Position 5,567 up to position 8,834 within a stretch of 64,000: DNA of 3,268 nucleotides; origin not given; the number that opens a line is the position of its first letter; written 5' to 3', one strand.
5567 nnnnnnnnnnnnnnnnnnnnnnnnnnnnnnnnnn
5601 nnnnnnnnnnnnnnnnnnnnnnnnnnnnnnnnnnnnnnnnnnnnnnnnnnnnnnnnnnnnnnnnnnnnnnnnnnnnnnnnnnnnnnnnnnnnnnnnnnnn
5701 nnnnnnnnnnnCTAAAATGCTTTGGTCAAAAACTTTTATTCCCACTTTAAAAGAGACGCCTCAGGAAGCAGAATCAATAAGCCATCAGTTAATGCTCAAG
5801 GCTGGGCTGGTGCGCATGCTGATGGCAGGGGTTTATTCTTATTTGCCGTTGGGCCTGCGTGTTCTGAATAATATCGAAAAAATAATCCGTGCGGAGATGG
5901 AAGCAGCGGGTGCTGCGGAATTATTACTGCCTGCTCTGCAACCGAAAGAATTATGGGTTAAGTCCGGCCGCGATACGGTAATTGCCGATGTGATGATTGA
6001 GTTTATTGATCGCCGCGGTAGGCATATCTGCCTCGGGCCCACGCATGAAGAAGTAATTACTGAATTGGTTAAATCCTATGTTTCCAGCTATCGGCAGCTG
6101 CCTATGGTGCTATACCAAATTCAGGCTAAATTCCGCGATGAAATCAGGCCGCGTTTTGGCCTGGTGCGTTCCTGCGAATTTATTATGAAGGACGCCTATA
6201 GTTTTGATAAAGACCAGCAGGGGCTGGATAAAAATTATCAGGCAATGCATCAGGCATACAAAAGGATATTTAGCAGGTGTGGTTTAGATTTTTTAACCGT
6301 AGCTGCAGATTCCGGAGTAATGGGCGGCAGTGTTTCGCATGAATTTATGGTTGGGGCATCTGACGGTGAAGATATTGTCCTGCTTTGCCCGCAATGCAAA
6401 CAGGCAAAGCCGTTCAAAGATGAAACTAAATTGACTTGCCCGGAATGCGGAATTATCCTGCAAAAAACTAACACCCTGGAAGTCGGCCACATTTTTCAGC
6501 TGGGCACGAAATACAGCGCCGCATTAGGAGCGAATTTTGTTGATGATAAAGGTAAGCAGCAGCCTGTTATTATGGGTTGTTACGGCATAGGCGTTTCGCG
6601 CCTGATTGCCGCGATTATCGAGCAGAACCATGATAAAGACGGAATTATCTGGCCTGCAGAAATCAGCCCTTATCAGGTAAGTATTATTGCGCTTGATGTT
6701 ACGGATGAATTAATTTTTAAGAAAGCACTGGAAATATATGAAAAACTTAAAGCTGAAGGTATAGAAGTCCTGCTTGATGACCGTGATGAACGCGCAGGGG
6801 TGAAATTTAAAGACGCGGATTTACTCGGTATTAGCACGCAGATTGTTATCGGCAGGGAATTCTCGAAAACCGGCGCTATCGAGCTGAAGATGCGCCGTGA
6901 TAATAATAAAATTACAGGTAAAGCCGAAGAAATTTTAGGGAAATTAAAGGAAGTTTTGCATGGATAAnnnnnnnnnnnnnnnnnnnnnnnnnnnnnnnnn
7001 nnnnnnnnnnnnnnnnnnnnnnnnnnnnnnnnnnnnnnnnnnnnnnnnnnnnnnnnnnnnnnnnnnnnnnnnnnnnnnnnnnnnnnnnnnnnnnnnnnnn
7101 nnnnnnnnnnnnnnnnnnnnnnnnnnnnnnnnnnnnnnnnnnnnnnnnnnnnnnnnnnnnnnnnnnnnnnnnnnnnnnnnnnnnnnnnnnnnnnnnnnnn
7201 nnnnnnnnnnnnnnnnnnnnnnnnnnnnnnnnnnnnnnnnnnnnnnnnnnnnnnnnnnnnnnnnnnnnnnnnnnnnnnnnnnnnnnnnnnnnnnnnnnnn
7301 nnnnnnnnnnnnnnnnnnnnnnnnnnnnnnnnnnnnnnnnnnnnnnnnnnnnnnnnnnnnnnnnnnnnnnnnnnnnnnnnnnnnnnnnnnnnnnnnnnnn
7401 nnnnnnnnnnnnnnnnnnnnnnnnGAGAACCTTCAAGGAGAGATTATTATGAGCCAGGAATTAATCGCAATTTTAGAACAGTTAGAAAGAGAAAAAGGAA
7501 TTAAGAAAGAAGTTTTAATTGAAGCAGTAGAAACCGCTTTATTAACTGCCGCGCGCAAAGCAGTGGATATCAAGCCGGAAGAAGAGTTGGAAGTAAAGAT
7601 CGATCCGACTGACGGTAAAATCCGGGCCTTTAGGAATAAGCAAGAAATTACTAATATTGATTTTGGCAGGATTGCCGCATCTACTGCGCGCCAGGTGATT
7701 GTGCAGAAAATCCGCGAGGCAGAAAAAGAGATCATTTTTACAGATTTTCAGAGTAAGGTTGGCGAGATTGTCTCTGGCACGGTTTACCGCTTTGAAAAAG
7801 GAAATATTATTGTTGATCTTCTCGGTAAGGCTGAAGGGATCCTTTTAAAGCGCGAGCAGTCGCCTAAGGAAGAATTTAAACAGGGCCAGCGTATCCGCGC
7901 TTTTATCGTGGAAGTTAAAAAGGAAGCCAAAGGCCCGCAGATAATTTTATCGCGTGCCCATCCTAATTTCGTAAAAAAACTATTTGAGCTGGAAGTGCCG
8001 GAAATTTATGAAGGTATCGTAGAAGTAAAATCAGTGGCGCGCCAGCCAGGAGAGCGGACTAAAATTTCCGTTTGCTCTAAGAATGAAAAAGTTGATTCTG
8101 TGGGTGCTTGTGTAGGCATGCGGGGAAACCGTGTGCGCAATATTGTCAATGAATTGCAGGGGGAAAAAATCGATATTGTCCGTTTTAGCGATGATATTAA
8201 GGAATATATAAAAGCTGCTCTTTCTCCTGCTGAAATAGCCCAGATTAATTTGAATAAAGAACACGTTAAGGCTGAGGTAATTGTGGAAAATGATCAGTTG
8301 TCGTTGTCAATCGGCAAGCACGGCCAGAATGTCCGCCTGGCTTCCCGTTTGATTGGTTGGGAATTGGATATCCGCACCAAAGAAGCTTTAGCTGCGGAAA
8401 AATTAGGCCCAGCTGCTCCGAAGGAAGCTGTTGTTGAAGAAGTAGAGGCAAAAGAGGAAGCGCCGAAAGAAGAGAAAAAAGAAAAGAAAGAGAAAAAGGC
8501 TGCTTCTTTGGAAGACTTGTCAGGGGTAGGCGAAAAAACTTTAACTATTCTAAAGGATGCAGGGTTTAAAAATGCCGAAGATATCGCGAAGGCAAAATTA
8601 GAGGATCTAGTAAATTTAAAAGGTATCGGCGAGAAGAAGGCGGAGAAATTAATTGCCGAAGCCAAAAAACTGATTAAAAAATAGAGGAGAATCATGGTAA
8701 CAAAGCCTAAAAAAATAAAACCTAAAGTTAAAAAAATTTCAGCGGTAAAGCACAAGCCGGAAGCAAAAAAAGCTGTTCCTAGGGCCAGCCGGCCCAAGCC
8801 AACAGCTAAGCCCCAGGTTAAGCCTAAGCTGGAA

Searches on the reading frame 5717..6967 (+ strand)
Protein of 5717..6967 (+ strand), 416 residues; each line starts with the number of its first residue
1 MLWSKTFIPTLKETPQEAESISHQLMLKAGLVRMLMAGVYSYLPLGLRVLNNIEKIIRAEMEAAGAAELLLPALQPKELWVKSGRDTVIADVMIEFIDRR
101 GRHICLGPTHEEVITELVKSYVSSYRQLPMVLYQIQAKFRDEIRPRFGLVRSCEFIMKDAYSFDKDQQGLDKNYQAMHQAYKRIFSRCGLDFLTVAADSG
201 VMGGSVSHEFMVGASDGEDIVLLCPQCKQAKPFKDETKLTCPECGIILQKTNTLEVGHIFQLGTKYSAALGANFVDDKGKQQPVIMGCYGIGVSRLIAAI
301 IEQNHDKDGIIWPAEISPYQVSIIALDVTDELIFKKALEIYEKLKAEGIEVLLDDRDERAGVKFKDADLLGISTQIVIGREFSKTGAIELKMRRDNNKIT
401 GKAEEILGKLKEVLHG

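Call 54: search_protein_families(library=pfam, proteins=[window:5717-6967:+], max_evalue=0.00001)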
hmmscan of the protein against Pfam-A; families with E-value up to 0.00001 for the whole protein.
window:5717-6967:+ (416 aa): 2 families
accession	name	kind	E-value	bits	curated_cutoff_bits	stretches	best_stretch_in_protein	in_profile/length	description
PF00587.30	tRNA-synt_2b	-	3.5e-31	109.1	29.3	1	96-304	3-179/179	tRNA synthetase class II core domain (G, H, P, S and T)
PF03129.25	HGTP_anticodon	-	2.4e-17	63.3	21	1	320-412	1-93/94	Anticodon binding domain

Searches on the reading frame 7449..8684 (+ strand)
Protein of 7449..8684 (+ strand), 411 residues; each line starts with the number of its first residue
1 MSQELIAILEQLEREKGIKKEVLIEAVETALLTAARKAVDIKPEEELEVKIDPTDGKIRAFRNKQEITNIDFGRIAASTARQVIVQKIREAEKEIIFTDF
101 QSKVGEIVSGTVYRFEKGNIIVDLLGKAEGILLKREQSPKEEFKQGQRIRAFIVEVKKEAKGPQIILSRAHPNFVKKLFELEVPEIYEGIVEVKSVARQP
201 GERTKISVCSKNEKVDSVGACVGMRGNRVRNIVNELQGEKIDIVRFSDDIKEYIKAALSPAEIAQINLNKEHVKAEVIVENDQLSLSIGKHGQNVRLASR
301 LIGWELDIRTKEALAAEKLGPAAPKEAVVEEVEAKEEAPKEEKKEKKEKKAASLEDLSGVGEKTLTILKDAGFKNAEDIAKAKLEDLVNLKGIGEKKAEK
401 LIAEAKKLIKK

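Call 54: search_protein_families(library=pfam, proteins=[window:7449-8684:+], max_evalue=0.00001)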
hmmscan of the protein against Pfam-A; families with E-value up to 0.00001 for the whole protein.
window:7449-8684:+ (411 aa): 5 families
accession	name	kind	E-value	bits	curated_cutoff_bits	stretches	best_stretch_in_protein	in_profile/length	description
PF13184.12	KH_5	-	8.9e-28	96.7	27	1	200-267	1-68/69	NusA-like KH domain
PF08529.16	NusA_N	-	1.9e-19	70.5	23.8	2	4-65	1-60/119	NusA N-terminal domain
PF14520.12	HHH_5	-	1.1e-13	51.8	27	1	354-407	4-57/57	Helix-hairpin-helix domain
PF00575.29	S1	-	1.2e-10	42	22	1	103-164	3-70/74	S1 RNA binding domain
PF00633.29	HHH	-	5e-07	29.7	24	0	377-402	3-28/30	Helix-hairpin-helix motif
